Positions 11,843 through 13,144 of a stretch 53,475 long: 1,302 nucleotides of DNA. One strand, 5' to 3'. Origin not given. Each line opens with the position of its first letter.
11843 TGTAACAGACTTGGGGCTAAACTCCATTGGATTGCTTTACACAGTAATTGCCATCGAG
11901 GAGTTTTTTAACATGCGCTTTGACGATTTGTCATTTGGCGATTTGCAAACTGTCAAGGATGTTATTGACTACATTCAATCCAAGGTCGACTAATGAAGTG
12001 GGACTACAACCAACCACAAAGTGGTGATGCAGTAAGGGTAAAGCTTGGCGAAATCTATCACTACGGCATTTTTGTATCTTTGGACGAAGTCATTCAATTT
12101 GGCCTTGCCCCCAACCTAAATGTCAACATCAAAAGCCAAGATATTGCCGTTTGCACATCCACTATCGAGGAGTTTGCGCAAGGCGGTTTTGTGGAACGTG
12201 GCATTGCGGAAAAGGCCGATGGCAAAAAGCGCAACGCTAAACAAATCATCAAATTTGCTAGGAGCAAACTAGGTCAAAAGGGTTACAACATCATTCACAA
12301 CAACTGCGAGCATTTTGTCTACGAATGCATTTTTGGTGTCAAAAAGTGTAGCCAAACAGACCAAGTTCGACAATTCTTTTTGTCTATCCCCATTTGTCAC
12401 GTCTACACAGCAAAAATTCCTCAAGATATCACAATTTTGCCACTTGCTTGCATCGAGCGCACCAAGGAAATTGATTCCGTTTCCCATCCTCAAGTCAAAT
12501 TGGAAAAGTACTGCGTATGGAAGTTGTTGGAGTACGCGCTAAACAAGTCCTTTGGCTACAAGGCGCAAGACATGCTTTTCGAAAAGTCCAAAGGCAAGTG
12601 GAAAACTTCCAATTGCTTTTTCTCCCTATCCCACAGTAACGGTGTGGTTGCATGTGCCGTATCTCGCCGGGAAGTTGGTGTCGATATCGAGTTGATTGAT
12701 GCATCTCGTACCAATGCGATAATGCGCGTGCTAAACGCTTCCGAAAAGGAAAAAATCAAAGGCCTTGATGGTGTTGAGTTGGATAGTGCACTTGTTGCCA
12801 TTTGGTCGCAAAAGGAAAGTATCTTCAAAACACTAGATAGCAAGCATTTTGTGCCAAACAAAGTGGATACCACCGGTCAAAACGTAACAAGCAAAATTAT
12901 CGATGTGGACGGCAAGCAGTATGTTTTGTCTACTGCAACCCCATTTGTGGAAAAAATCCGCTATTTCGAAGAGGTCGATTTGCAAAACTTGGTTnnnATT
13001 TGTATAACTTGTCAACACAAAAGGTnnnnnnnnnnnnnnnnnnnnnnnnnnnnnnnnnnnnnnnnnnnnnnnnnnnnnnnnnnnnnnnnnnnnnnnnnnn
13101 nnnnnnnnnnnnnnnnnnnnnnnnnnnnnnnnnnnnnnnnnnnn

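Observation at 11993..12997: LRAT/PLAAT-like thiol acyltransferase fused to a phosphopantetheinyl transferase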

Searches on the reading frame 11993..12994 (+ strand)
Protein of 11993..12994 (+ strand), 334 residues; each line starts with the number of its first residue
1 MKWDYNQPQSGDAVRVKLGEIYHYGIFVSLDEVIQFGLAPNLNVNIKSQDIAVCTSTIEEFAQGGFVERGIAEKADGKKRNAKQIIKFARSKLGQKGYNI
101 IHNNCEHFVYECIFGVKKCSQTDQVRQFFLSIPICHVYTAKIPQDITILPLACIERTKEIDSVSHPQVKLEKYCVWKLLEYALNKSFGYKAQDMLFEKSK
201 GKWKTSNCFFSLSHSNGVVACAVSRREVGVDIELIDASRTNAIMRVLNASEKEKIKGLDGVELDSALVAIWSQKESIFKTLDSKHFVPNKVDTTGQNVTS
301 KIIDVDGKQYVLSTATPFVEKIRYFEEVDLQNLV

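Call 4: search_protein_families(library=pfam, proteins=[window:11993-12994:+], max_evalue=0.01)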
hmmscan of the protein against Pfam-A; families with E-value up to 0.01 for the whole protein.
window:11993-12994:+ (334 aa): 2 families
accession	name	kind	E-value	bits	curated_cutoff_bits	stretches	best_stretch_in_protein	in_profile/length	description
PF04970.19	LRAT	-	3.2e-16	60.2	24.3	1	7-116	2-118/120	Lecithin retinol acyltransferase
PF01648.25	ACPS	-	8.3e-09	35.9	25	1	228-285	2-65/111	4'-phosphopantetheinyl transferase superfamily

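Call 6: find_homologous_proteins(query=window:11993-12994:+)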
Query window:11993-12994:+ (334 aa): 439 proteins with E <= 0.001 among 1623 candidates; the best 120 are listed.
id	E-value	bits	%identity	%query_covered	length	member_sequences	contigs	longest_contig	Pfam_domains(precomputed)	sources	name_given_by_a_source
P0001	2.5e-213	725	95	100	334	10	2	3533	PF01648.26,PF04970.20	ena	-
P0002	3.7e-158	544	71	99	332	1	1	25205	PF01648.26,PF04970.20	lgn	-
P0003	1.2e-157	542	70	100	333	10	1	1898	PF01648.26,PF04970.20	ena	-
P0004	3.4e-111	390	53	99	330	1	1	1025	PF01648.26,PF04970.20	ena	-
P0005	9.2e-109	382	53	99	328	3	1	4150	PF01648.26,PF04970.20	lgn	-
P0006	9.1e-108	378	50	99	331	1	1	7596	PF01648.26,PF04970.20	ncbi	-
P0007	1.2e-106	375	51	99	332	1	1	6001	PF01648.26,PF04970.20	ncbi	-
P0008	2.0e-105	371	50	99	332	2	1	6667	PF01648.26,PF04970.20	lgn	-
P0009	1.2e-103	365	50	99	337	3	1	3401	PF01648.26,PF04970.20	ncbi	-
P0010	6.3e-103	362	48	99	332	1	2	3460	PF01648.26,PF04970.20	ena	-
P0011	1.1e-101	358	49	99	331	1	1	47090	PF01648.26,PF04970.20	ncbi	-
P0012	1.4e-101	358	49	99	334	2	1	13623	PF01648.26,PF04970.20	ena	-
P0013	8.0e-101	356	50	99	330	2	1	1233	PF01648.26,PF04970.20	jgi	jgi:phosphopantetheine--protein transferase-like protein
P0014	9.9e-101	355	51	99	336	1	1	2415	PF01648.26,PF04970.20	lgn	-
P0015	8.3e-99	349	50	100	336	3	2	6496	PF01648.26,PF04970.20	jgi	jgi:phosphopantetheinyl transferase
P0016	9.9e-99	349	48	99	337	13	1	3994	PF01648.26,PF04970.20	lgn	-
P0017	1.2e-98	348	49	99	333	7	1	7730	PF01648.26,PF04970.20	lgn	-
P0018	3.2e-98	347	50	99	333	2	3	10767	PF01648.26,PF04970.20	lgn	-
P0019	7.4e-98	346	48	99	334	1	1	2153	PF01648.26,PF04970.20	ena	-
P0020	4.6e-97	343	47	99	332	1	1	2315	PF01648.26,PF04970.20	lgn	-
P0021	1.3e-96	342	46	99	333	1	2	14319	PF01648.26,PF04970.20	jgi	-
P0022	1.6e-96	341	49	100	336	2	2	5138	PF01648.26,PF04970.20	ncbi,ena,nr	ncbi:MAG: lecithin retinol acyltransferase family protein [Clostridia bacterium]|nr:lecithin retinol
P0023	3.0e-96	341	49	100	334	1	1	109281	PF01648.26,PF04970.20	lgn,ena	-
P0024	6.7e-96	339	47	100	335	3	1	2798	PF01648.26,PF04970.20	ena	-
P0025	1.5e-95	338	49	99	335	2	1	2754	PF01648.26,PF04970.20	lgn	-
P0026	6.1e-95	336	48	99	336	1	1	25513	PF01648.26,PF04970.20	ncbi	-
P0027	2.0e-94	335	49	100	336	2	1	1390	PF01648.26,PF04970.20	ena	-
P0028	2.3e-94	334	47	99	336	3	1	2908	PF01648.26,PF04970.20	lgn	-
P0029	3.4e-94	334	45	100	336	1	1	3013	PF01648.26,PF04970.20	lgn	-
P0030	4.4e-94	333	48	99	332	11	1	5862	PF01648.26,PF04970.20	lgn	-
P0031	7.3e-94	333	47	100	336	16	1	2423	PF01648.26,PF04970.20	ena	-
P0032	1.7e-93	332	44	100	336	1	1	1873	PF01648.26,PF04970.20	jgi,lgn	jgi:phosphopantetheine--protein transferase-like protein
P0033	1.2e-92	329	47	99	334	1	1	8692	PF01648.26,PF04970.20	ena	-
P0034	1.9e-92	328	48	98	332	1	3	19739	PF01648.26,PF04970.20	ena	-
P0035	5.2e-92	327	47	99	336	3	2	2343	PF01648.26,PF04970.20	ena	-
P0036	8.5e-92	326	45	100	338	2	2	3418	PF01648.26,PF04970.20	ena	-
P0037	8.7e-92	326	46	99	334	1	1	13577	PF01648.26,PF04970.20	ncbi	-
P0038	9.9e-92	326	49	99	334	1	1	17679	PF01648.26,PF04970.20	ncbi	-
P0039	1.0e-91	326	47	100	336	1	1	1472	PF01648.26,PF04970.20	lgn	-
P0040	1.2e-91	325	45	99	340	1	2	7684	PF01648.26,PF04970.20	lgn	-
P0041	1.3e-91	325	49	99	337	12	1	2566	PF01648.26,PF04970.20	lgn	-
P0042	1.3e-91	325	47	99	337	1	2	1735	PF01648.26,PF04970.20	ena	-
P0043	1.4e-91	325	47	99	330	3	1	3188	PF01648.26,PF04970.20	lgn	-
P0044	1.6e-91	325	48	97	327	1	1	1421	PF01648.26,PF04970.20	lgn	-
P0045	3.5e-91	324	49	99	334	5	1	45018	PF01648.26,PF04970.20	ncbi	-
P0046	5.4e-91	323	47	100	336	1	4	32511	PF01648.26,PF04970.20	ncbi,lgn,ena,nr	ncbi:MAG: lecithin retinol acyltransferase family protein [Clostridia bacterium]|nr:lecithin retinol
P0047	2.2e-90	321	48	99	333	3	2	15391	PF01648.26,PF04970.20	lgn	-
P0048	2.6e-90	321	47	100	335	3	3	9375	PF01648.26,PF04970.20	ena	-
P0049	2.8e-90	321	47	99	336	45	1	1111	PF01648.26,PF04970.20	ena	-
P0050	9.5e-90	319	45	99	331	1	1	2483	PF01648.26,PF04970.20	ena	-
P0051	1.0e-89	319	46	96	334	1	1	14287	PF01648.26,PF04970.20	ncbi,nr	ncbi:MAG: lecithin retinol acyltransferase family protein [Clostridia bacterium]|nr:lecithin retinol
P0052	1.2e-89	319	47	100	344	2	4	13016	PF01648.26,PF04970.20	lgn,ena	-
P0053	1.2e-89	319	47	98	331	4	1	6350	PF01648.26,PF04970.20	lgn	-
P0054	1.7e-89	318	45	99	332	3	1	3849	PF01648.26,PF04970.20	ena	-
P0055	2.1e-89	318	46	100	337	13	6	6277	PF01648.26,PF04970.20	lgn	-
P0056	3.0e-89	318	47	99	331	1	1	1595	PF01648.26,PF04970.20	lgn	-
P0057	3.2e-89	317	47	98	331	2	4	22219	PF01648.26,PF04970.20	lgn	-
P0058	3.3e-89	317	47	99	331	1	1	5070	PF01648.26,PF04970.20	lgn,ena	-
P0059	3.3e-89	317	46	99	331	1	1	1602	PF01648.26,PF04970.20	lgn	-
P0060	5.6e-89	317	46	97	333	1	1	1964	PF01648.26,PF04970.20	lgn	-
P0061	6.5e-89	316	46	99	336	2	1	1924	PF01648.26,PF04970.20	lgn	-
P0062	9.8e-89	316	44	100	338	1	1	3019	PF01648.26,PF04970.20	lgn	-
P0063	1.0e-88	316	46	99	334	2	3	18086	PF01648.26,PF04970.20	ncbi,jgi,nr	ncbi:MAG: 4'-phosphopantetheinyl transferase superfamily protein [Clostridiales bacterium]|nr:4'-pho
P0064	1.3e-88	315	46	100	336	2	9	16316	PF01648.26,PF04970.20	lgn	-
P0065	1.8e-88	315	46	99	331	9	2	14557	PF01648.26,PF04970.20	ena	-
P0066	2.5e-88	315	46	100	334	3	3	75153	PF01648.26,PF04970.20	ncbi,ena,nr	ncbi:MAG: lecithin retinol acyltransferase family protein [Clostridia bacterium]|nr:lecithin retinol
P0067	2.6e-88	314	46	98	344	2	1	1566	PF01648.26,PF04970.20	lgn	-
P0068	3.6e-88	314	47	99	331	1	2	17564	PF01648.26,PF04970.20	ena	-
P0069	4.3e-88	314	47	94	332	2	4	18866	PF01648.26,PF04970.20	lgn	-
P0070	1.0e-87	313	47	99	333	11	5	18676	PF01648.26,PF04970.20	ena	-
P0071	1.1e-87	312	44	99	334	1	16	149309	PF01648.26,PF04970.20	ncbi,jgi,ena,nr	ncbi:MAG: 4'-phosphopantetheinyl transferase superfamily protein [Ruminococcaceae bacterium]|nr:4'-p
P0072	1.3e-87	312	48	99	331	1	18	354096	PF01648.26,PF04970.20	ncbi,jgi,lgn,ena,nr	ncbi:MAG: 4'-phosphopantetheinyl transferase superfamily protein [Clostridiales bacterium]|nr:4'-pho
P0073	1.3e-87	312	46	99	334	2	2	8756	PF01648.26,PF04970.20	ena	-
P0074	2.6e-87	311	46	99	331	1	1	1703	PF01648.26,PF04970.20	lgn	-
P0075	3.5e-87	311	47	99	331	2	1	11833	PF01648.26,PF04970.20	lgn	-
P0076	3.8e-87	311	46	99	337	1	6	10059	PF01648.26,PF04970.20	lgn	-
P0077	4.8e-87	310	43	96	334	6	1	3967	PF01648.26,PF04970.20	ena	-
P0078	5.9e-87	310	48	99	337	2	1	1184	PF01648.26,PF04970.20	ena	-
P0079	9.3e-87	309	43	99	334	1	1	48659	PF01648.26,PF04970.20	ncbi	-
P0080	1.1e-86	309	46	99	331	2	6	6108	PF01648.26,PF04970.20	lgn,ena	-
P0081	1.4e-86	309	45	99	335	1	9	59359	PF01648.26,PF04970.20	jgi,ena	-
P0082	1.6e-86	309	44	99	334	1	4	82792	PF01648.26,PF04970.20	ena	-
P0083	2.0e-86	308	43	99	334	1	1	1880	PF01648.26,PF04970.20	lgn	-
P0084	2.5e-86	308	47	96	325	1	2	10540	PF01648.26,PF04970.20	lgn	-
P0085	2.7e-86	308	44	99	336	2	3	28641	PF01648.26,PF04970.20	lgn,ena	-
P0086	2.9e-86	308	43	97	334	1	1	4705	PF01648.26,PF04970.20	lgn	-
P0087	3.0e-86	308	44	98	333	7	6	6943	PF01648.26,PF04970.20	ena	-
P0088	3.0e-86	308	45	100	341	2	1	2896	PF01648.26,PF04970.20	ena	-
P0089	3.0e-86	308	46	98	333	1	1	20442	PF01648.26,PF04970.20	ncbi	-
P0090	3.8e-86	307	45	99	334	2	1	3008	PF01648.26,PF04970.20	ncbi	-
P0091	4.0e-86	307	43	99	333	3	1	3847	PF01648.26,PF04970.20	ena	-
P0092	4.9e-86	307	47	99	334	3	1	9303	PF01648.26,PF04970.20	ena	-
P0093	5.6e-86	307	45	99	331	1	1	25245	PF01648.26,PF04970.20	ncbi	ncbi:MAG: lecithin retinol acyltransferase family protein [Candidatus Coproplasma sp.]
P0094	1.0e-85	306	44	100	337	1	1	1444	PF01648.26,PF04970.20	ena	-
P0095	1.4e-85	306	46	99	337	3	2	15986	PF01648.26,PF04970.20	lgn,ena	-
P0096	1.4e-85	305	46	99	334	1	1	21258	PF01648.26,PF04970.20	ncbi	-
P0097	1.7e-85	305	45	99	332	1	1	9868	PF01648.26,PF04970.20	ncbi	-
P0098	1.8e-85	305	47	99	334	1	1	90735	PF01648.26,PF04970.20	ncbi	-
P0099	1.9e-85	305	48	96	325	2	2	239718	PF01648.26,PF04970.20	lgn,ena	-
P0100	2.1e-85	305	44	100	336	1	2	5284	PF01648.26,PF04970.20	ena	-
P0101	3.2e-85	304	46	97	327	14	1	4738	PF01648.26,PF04970.20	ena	-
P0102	3.2e-85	304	45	100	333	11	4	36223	PF01648.26,PF04970.20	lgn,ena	-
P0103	3.3e-85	304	45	97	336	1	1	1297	PF01648.26,PF04970.20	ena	-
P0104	3.3e-85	304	47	99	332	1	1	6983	PF01648.26,PF04970.20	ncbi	-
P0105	3.5e-85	304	45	95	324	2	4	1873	PF01648.26,PF04970.20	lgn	-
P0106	3.6e-85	304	43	96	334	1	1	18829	PF01648.26,PF04970.20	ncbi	-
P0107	3.6e-85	304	45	99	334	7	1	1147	PF01648.26,PF04970.20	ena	-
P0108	4.6e-85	304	44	99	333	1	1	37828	PF01648.26,PF04970.20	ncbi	-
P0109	8.9e-85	303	45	98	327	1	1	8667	PF01648.26,PF04970.20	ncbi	-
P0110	1.3e-84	302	45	94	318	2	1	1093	PF01648.26,PF04970.20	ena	-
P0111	1.6e-84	302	46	99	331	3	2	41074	PF04970.20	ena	-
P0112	1.8e-84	302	42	100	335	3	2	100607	PF01648.26,PF04970.20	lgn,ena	-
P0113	1.9e-84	302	44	100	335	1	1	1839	PF01648.26,PF04970.20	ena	-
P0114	2.6e-84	301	46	95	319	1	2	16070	PF01648.26,PF04970.20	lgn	-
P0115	2.7e-84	301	46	99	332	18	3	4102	PF01648.26,PF04970.20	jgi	-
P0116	3.7e-84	301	45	99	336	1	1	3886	PF01648.26,PF04970.20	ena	-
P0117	5.8e-84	300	43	98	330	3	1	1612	PF01648.26,PF04970.20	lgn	-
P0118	6.9e-84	300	43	100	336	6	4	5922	PF01648.26,PF04970.20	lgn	-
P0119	8.5e-84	300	46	98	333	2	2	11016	PF01648.26,PF04970.20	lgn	-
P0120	9.8e-84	299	43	99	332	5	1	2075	PF01648.26,PF04970.20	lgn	-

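Call 9: find_encoding_contigs(protein=P0072, flank=10000, max_places=3)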
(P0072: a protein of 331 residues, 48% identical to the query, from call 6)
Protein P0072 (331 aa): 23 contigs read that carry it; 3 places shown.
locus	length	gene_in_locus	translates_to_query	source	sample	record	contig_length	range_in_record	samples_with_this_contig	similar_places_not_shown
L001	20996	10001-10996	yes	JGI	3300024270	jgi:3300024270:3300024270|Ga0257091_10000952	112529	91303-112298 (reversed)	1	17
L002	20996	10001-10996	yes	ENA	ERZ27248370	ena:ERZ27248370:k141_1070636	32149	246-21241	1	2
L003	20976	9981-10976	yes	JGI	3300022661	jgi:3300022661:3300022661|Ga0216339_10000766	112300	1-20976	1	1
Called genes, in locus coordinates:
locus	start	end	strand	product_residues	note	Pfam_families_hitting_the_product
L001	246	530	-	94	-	PF12844:HTH_19, PF13443:HTH_26, PF01381:HTH_3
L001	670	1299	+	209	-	-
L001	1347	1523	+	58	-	-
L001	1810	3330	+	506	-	-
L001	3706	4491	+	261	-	PF01182:Glucosamine_iso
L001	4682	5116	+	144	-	PF04397:LytTR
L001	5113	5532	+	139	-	PF11457:DUF3021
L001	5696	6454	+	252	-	PF14808:TMEM164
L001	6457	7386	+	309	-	PF01613:Flavin_Reduct (weak)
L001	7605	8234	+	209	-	PF01553:Acyltransferase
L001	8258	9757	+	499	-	PF00501:AMP-binding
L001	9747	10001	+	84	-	PF00550:PP-binding (faint)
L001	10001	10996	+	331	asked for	PF04970:LRAT, PF01648:ACPS (weak)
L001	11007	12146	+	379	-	PF02129:Peptidase_S15 (weak), PF00561:Abhydrolase_1, PF05057:DUF676 (faint), PF12146:Hydrolase_4, PF12697:Abhydrolase_6 (weak), PF00326:Peptidase_S9 (weak)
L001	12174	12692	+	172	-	-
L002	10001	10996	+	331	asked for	PF04970:LRAT, PF01648:ACPS (weak)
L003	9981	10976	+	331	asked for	PF04970:LRAT, PF01648:ACPS (weak)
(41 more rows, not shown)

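Call 12: find_related_loci(query=A1, collection=genome_contigs, flank=10000)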
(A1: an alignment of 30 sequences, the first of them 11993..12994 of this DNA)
Query A1 (334 aa) in genome_contigs; peptide patterns used: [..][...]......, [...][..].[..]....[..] (x = any residue, [..] = any of these).
545 stretches matched a pattern; 525 encode a relative of the query (tblastn E <= 1e-3); the best 80 are kept; 80 distinct loci.
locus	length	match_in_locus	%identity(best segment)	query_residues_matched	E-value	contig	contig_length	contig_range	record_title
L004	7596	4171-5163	50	1-330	2e-113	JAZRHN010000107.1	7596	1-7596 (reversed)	MAG: Christensenellaceae bacterium isolate T1900045480_YK20190174.MAGScoT_cleanbin_000085 SGB_7316_k141_2267190, whole g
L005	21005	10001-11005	50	1-330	6e-109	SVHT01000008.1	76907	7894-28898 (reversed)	MAG: Clostridiales bacterium isolate SIG391 NODE_8078_length_76907_cov_10.878432, whole genome shotgun sequence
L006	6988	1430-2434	49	1-332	6e-104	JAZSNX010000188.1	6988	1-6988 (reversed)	MAG: Eubacteriales bacterium isolate T1900044549_TS20190015.MAGScoT_cleanbin_000105 SGB_201_k141_3634829, whole genome s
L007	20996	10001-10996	48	1-330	7e-104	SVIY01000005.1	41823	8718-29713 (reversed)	MAG: Clostridiales bacterium isolate SIG421 NODE_20500_length_41823_cov_1.574108, whole genome shotgun sequence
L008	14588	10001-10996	47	1-330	3e-100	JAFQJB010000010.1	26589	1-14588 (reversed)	MAG: Clostridia bacterium isolate RGIG1865 Goat_Cecum-6__c322062, whole genome shotgun sequence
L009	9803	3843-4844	46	1-331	3e-99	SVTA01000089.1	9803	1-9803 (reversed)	MAG: Oscillospiraceae bacterium isolate SIG683 NODE_110120_length_9803_cov_1.588673, whole genome shotgun sequence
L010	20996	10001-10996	45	1-330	2e-98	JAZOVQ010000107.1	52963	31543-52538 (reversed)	MAG: Candidatus Scatosoma sp. isolate T1900045525_YK20190219.MAGScoT_cleanbin_000033 SGB_7685_k141_1180176, whole genome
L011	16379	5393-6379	46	1-330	3e-98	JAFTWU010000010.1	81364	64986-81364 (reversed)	MAG: Clostridia bacterium isolate RGIG4221 Roe_deer_Colon-4__c3166, whole genome shotgun sequence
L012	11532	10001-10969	46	1-321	8e-96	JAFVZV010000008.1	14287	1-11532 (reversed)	MAG: Clostridia bacterium isolate RGIG5545 Sheep_Colon.Co__c84191, whole genome shotgun sequence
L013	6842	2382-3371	46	1-330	2e-95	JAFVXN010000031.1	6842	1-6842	MAG: Clostridia bacterium isolate RGIG5485 Sheep_Colon.Co__c638026, whole genome shotgun sequence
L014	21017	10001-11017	48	1-333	1e-95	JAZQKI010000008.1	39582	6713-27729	MAG: Eubacteriales bacterium isolate T1900044615_TS20190081.MAGScoT_cleanbin_000014 SGB_838_k141_1203214, whole genome s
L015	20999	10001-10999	48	1-330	5e-95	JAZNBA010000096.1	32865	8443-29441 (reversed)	MAG: Eubacteriales bacterium isolate T1900044743_TS20190209.MAGScoT_cleanbin_000081 SGB_2092_k141_336203, whole genome s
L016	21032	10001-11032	46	1-333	8e-95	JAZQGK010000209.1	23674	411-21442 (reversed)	MAG: Candidatus Scatosoma sp. isolate T1900044630_TS20190096.MAGScoT_cleanbin_000047 SGB_1027_k141_2052840, whole genome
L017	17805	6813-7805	46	1-329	1e-94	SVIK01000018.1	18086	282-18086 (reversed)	MAG: Clostridiales bacterium isolate SIG407 NODE_56270_length_18086_cov_1.725987, whole genome shotgun sequence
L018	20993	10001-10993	48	1-330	3e-94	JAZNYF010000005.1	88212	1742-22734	MAG: Christensenellaceae bacterium isolate T1900044777_TS20190243.MAGScoT_cleanbin_000025 SGB_2497_k141_426144, whole ge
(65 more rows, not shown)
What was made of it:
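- Distribution: 525 loci in species-representative genomes, and all 80 retrieved are Clostridia MAGs (call 12).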

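Call 15: search_protein_families(library=ncbifam, proteins=[window:11993-12994:+], max_evalue=0.001)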
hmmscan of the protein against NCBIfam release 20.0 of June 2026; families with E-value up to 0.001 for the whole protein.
window:11993-12994:+ (334 aa): 5 families
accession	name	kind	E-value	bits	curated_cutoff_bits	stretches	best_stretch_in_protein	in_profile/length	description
NF047349.1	4PPT_AusB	equivalog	6.6e-11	42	225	1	178-281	47-148/205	aureusimine biosynthesis 4'-phosphopantetheinyl transferase AusB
NF007604.0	PRK10251.1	equivalog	6.6e-09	35.6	169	1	181-284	62-164/209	enterobactin synthase subunit EntD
NF007676.0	PRK10351.1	equivalog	4.7e-07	29.6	174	1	206-328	65-191/195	4'-phosphopantetheinyl transferase AcpT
NF042922.1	4PPT_HetI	equivalog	3.2e-06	26.7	370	1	202-280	97-178/235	4'-phosphopantetheinyl transferase HetI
TIGR00556.1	pantethn_trn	domain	0.00078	19.5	45.35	0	227-286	4-69/128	phosphopantetheine--protein transferase domain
